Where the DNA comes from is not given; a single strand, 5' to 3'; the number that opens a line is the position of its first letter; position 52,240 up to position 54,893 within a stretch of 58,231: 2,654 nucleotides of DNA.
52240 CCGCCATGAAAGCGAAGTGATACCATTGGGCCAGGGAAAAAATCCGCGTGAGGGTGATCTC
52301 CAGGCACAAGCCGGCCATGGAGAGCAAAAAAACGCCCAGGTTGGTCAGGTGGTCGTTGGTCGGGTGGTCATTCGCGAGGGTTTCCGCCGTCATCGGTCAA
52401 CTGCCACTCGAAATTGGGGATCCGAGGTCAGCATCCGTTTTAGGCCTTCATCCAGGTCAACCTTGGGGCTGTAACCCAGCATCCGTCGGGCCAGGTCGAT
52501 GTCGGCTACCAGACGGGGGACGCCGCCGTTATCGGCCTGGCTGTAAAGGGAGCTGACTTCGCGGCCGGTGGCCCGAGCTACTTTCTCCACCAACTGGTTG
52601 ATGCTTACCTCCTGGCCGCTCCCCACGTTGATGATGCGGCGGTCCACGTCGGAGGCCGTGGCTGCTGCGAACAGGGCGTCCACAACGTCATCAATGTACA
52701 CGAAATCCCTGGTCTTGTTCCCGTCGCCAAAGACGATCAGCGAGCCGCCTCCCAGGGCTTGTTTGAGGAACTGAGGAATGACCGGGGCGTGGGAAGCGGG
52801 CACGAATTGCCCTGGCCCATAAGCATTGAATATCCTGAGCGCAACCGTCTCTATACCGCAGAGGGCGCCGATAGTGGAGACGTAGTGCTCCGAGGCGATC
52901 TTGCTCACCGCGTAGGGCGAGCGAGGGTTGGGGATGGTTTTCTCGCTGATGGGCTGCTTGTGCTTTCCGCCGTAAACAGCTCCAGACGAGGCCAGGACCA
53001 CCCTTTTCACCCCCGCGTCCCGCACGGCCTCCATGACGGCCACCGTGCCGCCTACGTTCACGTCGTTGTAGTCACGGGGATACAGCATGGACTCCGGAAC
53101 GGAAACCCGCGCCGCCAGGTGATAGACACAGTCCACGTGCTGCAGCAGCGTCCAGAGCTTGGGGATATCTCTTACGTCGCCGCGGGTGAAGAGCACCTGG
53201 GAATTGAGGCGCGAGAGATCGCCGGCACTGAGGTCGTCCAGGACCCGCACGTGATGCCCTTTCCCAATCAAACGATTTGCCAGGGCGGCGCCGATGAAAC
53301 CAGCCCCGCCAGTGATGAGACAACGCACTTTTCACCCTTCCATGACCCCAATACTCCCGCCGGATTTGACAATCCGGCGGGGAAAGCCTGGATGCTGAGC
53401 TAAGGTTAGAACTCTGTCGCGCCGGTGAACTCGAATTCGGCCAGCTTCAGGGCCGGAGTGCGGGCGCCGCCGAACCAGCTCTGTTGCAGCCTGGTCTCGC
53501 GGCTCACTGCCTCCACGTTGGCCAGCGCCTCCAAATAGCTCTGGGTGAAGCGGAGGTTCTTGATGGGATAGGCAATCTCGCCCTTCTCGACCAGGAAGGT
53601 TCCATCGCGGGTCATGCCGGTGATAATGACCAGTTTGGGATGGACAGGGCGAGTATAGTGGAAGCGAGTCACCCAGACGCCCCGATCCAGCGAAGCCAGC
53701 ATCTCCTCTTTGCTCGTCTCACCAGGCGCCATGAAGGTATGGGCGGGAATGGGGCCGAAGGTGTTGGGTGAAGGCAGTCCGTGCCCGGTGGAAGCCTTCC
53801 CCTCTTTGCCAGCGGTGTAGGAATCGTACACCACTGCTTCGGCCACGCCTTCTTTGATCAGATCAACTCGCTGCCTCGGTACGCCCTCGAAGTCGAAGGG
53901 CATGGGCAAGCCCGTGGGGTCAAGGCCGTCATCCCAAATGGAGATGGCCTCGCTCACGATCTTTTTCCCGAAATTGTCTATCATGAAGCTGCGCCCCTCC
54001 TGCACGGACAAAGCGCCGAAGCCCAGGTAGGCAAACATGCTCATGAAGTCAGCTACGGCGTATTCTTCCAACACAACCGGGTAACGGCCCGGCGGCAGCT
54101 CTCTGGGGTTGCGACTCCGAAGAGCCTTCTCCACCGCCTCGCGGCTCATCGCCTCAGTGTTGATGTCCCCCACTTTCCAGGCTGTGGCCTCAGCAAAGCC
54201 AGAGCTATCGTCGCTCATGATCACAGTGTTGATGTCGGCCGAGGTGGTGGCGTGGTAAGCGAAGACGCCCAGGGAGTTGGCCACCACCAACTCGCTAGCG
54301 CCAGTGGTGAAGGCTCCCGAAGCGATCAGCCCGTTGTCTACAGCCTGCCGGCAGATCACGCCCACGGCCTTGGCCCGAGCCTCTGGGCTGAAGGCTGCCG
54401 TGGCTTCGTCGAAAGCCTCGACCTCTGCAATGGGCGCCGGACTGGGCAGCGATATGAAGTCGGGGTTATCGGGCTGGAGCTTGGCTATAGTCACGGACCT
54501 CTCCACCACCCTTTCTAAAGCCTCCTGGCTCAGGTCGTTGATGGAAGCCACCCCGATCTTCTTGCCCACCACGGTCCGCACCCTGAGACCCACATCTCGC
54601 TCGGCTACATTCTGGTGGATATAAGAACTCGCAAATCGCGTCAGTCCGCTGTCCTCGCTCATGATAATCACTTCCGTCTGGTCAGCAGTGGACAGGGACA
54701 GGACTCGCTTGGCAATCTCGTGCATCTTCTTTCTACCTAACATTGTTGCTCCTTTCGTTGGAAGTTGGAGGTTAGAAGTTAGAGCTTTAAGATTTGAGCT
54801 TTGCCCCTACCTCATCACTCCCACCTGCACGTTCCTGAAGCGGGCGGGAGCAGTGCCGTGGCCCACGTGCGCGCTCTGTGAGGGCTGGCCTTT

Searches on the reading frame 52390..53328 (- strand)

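Call 27: search_protein_families(library=pfam, proteins=[window:52390-53328:-], max_evalue=0.001)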
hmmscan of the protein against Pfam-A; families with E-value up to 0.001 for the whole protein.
window:52390-53328:- (312 aa): 9 families
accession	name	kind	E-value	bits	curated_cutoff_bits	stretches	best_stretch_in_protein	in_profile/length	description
PF01370.27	Epimerase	-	8.4e-63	212.4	20.9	1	4-236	2-240/240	NAD dependent epimerase/dehydratase family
PF16363.11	GDP_Man_Dehyd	-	4.5e-56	191.1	27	1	4-299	1-332/332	GDP-mannose 4,6 dehydratase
PF01073.25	3Beta_HSD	-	1.2e-29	103.7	22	1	4-225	1-231/280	3-beta hydroxysteroid dehydrogenase/isomerase family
PF02719.21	Polysacc_synt_2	-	2.2e-16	60.3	20.2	1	4-259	2-252/293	Polysaccharide biosynthesis protein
PF04321.23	RmlD_sub_bind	-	4.5e-13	49.4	27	1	1-154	1-140/287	RmlD substrate binding domain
PF07993.18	NAD_binding_4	-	1.5e-10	41.1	20.1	1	60-216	84-255/258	Male sterility protein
PF13460.12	NAD_binding_10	-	2.2e-10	41.1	27.2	1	7-151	1-132/184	NAD(P)H-binding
PF05368.20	NmrA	-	1.1e-05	25.6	27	1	3-117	5-109/298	NmrA-like family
PF00106.31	adh_short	-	0.0008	19.4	26.6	0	4-65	4-71/195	short chain dehydrogenase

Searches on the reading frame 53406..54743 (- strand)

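Call 27: search_protein_families(library=pfam, proteins=[window:53406-54743:-], max_evalue=0.001)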
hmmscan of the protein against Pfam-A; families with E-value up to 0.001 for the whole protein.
window:53406-54743:- (445 aa): 3 families
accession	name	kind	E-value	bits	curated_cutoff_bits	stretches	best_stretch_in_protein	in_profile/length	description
PF19289.4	PmbA_TldD_3rd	-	2.6e-50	171.1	22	1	218-441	1-220/220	PmbA/TldA metallopeptidase C-terminal domain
PF01523.21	PmbA_TldD_1st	-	9.2e-09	35.8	20.9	1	24-87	2-65/65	PmbA/TldA metallopeptidase domain 1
PF19290.4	PmbA_TldD_2nd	-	2.8e-05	25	20.9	1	108-210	15-108/109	PmbA/TldA metallopeptidase central domain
